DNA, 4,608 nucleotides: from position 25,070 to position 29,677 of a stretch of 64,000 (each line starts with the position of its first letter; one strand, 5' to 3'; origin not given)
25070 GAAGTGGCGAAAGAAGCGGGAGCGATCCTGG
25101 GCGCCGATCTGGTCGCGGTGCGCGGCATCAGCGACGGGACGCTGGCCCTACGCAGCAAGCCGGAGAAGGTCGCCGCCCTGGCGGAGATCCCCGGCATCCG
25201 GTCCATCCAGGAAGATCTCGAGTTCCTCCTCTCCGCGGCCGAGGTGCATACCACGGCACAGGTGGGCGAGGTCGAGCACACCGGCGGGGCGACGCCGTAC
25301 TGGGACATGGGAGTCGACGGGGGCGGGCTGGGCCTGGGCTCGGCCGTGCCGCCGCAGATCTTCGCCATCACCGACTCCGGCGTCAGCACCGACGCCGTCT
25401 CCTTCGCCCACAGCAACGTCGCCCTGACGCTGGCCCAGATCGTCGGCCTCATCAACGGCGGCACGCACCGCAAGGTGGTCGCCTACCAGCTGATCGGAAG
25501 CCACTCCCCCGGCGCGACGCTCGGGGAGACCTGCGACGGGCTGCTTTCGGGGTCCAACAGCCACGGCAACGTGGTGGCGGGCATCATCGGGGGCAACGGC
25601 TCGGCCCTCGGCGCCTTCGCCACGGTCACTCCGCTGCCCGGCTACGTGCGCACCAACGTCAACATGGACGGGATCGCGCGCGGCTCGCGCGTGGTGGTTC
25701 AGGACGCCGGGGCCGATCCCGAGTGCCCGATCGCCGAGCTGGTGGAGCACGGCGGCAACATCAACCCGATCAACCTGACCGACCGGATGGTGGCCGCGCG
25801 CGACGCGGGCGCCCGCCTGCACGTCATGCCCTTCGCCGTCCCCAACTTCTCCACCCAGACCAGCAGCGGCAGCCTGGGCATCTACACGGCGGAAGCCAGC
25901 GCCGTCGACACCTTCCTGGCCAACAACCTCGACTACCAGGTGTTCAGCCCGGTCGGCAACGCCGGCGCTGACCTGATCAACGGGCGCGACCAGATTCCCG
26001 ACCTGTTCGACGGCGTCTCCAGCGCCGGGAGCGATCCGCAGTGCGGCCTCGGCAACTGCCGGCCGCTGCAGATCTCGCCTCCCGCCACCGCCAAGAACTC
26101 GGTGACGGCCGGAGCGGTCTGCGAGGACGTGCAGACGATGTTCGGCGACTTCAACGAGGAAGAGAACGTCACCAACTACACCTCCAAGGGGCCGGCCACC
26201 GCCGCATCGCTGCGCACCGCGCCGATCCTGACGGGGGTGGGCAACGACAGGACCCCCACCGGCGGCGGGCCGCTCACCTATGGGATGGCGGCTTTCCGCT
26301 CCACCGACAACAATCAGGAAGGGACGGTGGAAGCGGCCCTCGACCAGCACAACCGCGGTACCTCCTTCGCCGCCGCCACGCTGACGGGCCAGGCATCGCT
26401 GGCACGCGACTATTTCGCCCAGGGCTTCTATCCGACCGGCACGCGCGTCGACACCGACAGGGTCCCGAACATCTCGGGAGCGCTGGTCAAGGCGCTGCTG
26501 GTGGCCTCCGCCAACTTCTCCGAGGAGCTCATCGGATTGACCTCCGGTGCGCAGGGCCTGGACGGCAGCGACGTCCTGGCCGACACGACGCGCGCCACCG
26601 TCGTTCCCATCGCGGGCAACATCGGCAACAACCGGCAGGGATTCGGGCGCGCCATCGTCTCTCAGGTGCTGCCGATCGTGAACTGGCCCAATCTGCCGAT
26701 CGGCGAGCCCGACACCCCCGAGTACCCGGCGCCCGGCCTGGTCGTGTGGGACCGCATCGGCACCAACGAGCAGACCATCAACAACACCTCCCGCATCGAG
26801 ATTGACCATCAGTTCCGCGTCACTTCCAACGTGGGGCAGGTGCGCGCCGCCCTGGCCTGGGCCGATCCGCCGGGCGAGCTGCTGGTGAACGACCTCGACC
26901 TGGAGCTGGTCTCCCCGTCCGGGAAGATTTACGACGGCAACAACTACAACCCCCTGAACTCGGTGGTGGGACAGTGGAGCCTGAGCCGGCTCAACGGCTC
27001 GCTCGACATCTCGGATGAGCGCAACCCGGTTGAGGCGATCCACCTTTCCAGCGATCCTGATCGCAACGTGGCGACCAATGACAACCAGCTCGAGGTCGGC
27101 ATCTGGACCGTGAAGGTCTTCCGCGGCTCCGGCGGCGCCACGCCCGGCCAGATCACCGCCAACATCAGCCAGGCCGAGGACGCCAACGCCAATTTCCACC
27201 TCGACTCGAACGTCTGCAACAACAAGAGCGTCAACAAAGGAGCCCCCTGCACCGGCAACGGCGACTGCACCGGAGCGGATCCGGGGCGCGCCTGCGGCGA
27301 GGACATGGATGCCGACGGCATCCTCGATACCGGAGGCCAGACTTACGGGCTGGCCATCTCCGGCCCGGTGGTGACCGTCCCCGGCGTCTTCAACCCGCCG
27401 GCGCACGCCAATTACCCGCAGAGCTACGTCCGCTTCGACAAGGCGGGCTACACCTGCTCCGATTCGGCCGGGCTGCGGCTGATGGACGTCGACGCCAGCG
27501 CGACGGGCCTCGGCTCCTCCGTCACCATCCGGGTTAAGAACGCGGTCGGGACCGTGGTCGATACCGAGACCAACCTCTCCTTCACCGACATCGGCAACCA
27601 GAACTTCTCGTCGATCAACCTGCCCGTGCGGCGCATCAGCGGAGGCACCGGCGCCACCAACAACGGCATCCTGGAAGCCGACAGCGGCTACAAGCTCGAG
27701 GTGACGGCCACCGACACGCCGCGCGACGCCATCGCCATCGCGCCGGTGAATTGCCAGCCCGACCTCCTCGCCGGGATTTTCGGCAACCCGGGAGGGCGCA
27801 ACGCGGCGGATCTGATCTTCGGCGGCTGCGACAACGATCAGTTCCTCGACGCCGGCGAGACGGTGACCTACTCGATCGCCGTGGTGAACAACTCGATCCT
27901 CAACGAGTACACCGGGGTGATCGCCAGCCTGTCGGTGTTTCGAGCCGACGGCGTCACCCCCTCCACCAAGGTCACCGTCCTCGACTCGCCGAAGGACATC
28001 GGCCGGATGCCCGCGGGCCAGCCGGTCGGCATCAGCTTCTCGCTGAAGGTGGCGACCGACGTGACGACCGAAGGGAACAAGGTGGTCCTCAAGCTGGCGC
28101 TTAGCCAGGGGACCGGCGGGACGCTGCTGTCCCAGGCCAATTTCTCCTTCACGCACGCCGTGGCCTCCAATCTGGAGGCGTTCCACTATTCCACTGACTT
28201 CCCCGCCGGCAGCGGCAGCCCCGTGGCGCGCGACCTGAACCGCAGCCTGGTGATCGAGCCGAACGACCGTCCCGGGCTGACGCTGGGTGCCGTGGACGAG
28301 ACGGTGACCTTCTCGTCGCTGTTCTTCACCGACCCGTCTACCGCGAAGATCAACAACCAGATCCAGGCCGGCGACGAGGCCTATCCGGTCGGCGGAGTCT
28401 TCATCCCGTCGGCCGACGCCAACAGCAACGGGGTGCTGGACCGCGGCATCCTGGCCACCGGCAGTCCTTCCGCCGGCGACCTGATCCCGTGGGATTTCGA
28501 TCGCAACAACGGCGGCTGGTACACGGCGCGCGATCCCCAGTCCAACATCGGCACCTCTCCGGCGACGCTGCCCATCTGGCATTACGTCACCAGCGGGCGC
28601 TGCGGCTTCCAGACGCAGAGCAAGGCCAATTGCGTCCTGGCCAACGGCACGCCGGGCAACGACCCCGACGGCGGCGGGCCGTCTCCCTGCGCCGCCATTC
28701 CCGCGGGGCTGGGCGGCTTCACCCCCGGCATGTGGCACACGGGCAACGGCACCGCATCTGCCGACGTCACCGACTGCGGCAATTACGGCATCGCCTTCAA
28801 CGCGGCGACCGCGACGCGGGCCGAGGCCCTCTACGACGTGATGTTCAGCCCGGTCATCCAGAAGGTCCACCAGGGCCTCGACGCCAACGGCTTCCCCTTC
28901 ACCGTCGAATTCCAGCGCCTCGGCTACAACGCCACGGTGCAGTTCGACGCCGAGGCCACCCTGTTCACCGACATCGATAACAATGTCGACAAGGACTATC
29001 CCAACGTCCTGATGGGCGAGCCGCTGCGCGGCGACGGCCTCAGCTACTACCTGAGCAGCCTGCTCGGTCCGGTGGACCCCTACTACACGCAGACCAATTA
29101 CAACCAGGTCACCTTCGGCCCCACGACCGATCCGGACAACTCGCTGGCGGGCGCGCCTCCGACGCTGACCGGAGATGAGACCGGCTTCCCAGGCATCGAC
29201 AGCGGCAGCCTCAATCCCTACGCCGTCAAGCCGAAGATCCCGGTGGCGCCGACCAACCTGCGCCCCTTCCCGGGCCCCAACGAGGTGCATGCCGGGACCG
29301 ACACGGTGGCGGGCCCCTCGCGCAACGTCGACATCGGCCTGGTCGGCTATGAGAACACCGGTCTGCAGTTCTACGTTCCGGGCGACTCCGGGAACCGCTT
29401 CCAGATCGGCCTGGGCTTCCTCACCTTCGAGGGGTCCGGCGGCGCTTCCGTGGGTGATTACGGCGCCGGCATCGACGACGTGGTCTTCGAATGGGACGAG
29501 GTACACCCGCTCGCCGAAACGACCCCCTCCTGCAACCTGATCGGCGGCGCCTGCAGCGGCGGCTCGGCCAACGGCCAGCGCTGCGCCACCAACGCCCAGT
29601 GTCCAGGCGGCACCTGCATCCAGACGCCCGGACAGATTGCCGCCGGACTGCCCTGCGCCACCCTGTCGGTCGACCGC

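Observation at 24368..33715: Giant 1: subtilase fused to Cys-rich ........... modules and a TSP3 array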

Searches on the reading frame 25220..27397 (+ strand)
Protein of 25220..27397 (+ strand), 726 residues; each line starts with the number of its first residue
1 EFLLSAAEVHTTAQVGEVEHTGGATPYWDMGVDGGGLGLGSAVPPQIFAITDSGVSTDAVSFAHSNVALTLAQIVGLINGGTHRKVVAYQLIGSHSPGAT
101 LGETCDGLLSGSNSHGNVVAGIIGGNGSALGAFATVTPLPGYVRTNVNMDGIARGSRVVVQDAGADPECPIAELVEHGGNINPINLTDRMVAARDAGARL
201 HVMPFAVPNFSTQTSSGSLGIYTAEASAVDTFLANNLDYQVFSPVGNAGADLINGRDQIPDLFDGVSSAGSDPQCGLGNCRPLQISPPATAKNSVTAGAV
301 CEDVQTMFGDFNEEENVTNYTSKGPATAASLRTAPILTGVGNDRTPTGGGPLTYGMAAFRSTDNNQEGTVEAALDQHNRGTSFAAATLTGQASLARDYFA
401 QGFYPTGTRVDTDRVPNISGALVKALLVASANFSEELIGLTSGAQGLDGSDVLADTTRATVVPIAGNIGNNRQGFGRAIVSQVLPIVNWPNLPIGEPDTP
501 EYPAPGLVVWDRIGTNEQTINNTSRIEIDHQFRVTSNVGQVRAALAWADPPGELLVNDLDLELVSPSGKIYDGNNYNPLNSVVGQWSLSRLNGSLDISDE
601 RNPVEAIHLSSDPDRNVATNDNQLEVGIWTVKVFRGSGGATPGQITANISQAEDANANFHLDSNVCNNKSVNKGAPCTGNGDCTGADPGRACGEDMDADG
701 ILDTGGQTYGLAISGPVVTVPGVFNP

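Call 27: search_solved_structures(query=window:25220-27397:+, max_evalue=1, show_alignments=2)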
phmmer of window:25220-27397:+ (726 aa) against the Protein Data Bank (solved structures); distinct sequences matched with E-value up to 1: 0.
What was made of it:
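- Tried and rejected: Single-sequence phmmer of the S8 region against the PDB: nothing at E<=1 (call 27).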

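Call 29: predict_structure(alignment_id=A3)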
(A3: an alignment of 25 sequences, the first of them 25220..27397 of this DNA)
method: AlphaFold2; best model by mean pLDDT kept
length: 726 residues; sequences in the alignment: 25
mean_pLDDT: 56.6   pTM: 0.70
mean pLDDT of the five models: 56.6, 54.7, 45.9, 43.9, 43.6
residues with pLDDT >= 90: 35; 70-90: 185; 50-70: 194; < 50: 312
segments of 3 or more residues with pLDDT < 50: 1-44, 53-84, 99-104, 106-114, 126-133, 135-146, 172-179, 206-220, 246-290, 300-334, 338-354, 361-372, 407-412, 434-445, 471-473, 487-501, 664-692
pLDDT, mean of each block of 10 residues (from residue 1): 24 24 25 31 55 44 35 37 47 53 46 51 51 43 45 59 55 45 69 79 54 35 68 84 53 32 45 46 36 63 29 29 39 47 34 50 41 54 71 77 54 69 86 46 48 56 53 61 58 42 74 85 82 87 84 69 92 74 70 72 81 70 90 79 58 73 44 34 40 63 81 87 66
secondary structure, 60 per line:
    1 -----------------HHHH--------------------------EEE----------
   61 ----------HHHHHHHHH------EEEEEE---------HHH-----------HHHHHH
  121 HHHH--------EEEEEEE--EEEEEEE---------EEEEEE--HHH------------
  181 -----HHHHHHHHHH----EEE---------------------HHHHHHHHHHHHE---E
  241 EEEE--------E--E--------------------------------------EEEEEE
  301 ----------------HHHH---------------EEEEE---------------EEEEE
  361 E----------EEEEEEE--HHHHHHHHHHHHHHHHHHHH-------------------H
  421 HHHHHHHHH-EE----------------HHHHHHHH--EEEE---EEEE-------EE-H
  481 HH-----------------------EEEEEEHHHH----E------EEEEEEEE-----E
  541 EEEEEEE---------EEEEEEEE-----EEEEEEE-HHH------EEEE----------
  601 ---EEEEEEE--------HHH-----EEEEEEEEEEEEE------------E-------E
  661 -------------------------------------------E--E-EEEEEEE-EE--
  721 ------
elements in order (helices of 4 or more, strands of 3 or more residues): H18-21 E48-50 H71-79 E86-91 H115-124 E133-139 E142-148 E158-163 H186-195 E200-202 H224-235 E240-244 E295-300 H317-320 E336-340 E356-361 E372-378 H381-400 H420-429 H449-456 E459-462 E466-469 E506-511 H512-515 E527-534 E540-547 E557-564 E570-576 E587-590 E604-610 E627-639 E709-715
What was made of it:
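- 25268..26737 (+): Divergent S8 catalytic domain, aa ~301-790. Catalytic residues: Asp336 (25373-25375), His399 (25562-25564), oxyanion Asn531 (25958-25960), Ser666 (26363-26365). In the AF2 model Asp follows a strand and His and Ser each open a helix (call 29).
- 26738..27382 (+): Beta-barrel/jelly-roll domain directly after the catalytic domain, as in KP-43 (aa 791-1005). It carries module 1. The model is beta-rich there, with pLDDT 70-92 (call 29).
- On Peptidase S8 (subtilases, PF00082): Only the secondary-structure placement is consistent with a triad (call 29).
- Asp, His and Ser sit where they do in subtilisins (call 29). The AF2 model of the S8 region has low local confidence (pLDDT 56.6; 44-55 around Asp and His), and no coordinates were available, so triad geometry was not measured (call 29). 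AF2 confidence in the catalytic core is low (call 29).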

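Call 31: fold_search(model_id=the predicted structure, library=pdb)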
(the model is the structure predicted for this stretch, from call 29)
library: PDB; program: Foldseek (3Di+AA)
matches with E <= 10: 524; with E <= 0.001: 15
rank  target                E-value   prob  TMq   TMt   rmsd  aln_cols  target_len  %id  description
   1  1wmd                  1.4e-15  1.00  0.40  0.63   7.2       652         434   18  Crystal Structure of alkaline serine protease KP-43 from Bacillus sp. KSM-KP43 (1.30 angstrom, 100 K) (released 2004-09-14)
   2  5fax_A                9.8e-15  1.00  0.37  0.58   8.6       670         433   18  Structure of subtilase SubHal from Bacillus halmapalus (released 2016-05-18)
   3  3hjr                  5.4e-07  1.00  0.22  0.26  14.8       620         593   14  Crystal structure of serine protease of Aeromonas sobria (released 2009-06-02)
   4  3vv3_A                6.5e-05  0.99  0.16  0.31  14.2       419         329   14  Crystal structure of deseasin MCP-01 from Pseudoalteromonas sp. SM9913 (released 2013-08-07)
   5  5jxi                  6.5e-05  0.98  0.21  0.30  17.8       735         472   10  Structure of the unliganded form of the proprotein convertase furin in presence of EDTA. (released 2016-10-05)
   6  1sud                  3.7e-04  1.00  0.19  0.45  11.1       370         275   14  CALCIUM-INDEPENDENT SUBTILISIN BY DESIGN (released 1994-01-31)
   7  7o1u                  3.9e-04  0.91  0.20  0.28  18.0       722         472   10  X-ray structure of furin in complex with the guanylhydrazone-based inhibitor 1 (BEV241) (released 2021-09-01)
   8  5jxg                  3.9e-04  0.91  0.20  0.28  17.6       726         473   11  Structure of the unliganded form of the proprotein convertase furin. (released 2016-10-05)
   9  7o1y                  4.4e-04  0.85  0.20  0.29  17.3       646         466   10  X-ray structure of furin in complex with the guanylhydrazone-based inhibitor 2 (mi307) soaked at 0.25 M NaCl (released 2021-09-01)
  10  6u2n_B                4.9e-04  0.91  0.21  0.30  20.0       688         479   10  PCSK9 in complex with compound 4 (released 2019-11-06)
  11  5jmo_B                4.9e-04  0.90  0.20  0.28  16.8       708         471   11  X-ray structure of furin in complex with the inhibitory antibody Nb14 (released 2016-12-07)
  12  7lcu                  4.9e-04  0.85  0.17  0.25  16.9       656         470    9  X-ray structure of Furin bound to BOS-318, a small molecule inhibitor (released 2022-01-12)
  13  6pak_A                7.3e-04  0.99  0.19  0.43  11.7       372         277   14  Insight into subtilisin E-S7 cleavage pattern based on crystal structure and hydrolysates peptide analysis (released 2019-10-23)
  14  5jmo_A                7.3e-04  0.80  0.19  0.27  17.0       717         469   10  X-ray structure of furin in complex with the inhibitory antibody Nb14 (released 2016-12-07)
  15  1p8j_H                9.2e-04  0.84  0.20  0.29  17.0       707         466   10  CRYSTAL STRUCTURE OF THE PROPROTEIN CONVERTASE FURIN (released 2003-07-08)
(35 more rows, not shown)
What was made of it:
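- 25268..26737 (+): Foldseek gives 1wmd at E 1.4e-15 (call 31).
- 26738..27382 (+): Foldseek alignments to KP-43/SubHal span 652-670 columns (call 31).
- On KP-43 subfamily: Foldseek gives 1wmd at E 1.4e-15 over 652 columns and 5fax at 9.8e-15 (call 31).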

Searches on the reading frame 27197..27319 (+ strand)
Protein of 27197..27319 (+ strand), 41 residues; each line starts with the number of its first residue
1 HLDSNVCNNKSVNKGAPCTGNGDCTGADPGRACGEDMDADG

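Call 88: search_protein_families(library=ncbifam, proteins=[window:27197-27319:+], max_evalue=10)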
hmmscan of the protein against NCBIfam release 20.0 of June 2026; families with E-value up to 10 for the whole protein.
seq(41 aa): 0 families

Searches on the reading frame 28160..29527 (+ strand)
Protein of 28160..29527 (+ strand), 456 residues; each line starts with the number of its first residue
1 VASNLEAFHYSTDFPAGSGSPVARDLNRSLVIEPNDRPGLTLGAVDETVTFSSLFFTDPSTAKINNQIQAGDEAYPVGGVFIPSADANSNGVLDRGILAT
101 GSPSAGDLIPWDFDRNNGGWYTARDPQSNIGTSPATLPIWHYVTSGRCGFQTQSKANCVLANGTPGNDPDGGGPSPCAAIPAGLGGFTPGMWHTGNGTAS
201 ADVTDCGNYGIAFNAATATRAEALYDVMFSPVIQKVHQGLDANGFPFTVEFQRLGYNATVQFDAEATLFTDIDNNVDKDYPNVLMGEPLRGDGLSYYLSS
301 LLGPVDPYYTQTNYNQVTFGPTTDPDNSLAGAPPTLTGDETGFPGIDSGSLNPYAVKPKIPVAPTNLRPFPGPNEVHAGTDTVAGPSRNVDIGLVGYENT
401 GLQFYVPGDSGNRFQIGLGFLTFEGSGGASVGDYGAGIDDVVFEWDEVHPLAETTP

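Call 7: search_protein_families(library=pfam, proteins=[window:28268-29467:+], max_evalue=10)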
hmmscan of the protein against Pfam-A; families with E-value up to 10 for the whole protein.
window:28268-29467:+ (400 aa): 0 families

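Call 46: search_protein_representatives(protein=window:28160-29527:+)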
Query: 456 residues. Proteins with E-value up to 0.001 (for the whole library): 58; up to 1e-10: 48; up to 1e-30: 31. The best 58 are listed.
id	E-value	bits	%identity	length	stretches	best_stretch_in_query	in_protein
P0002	8.1e-288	971.6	93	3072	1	2-456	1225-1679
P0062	4.3e-169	580.1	64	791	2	197-455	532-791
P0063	2.7e-148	511.5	61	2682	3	198-455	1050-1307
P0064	8.8e-113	394.4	53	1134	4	70-199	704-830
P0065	6.7e-112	391.5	77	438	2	101-304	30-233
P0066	3.1e-69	250.8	47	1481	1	4-454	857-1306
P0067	4.3e-68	247.0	45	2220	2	147-454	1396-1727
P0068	1.1e-61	225.9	45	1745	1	3-453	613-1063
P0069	3.2e-61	224.4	46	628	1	3-455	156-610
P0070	7.6e-61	223.1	47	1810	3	6-153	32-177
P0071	7.6e-60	219.8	45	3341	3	184-379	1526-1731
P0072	2.9e-59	217.9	46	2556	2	4-383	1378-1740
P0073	6.4e-58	213.5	43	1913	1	3-453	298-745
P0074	6.6e-55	203.5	44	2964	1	4-453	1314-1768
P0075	6.2e-53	197.0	43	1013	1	3-411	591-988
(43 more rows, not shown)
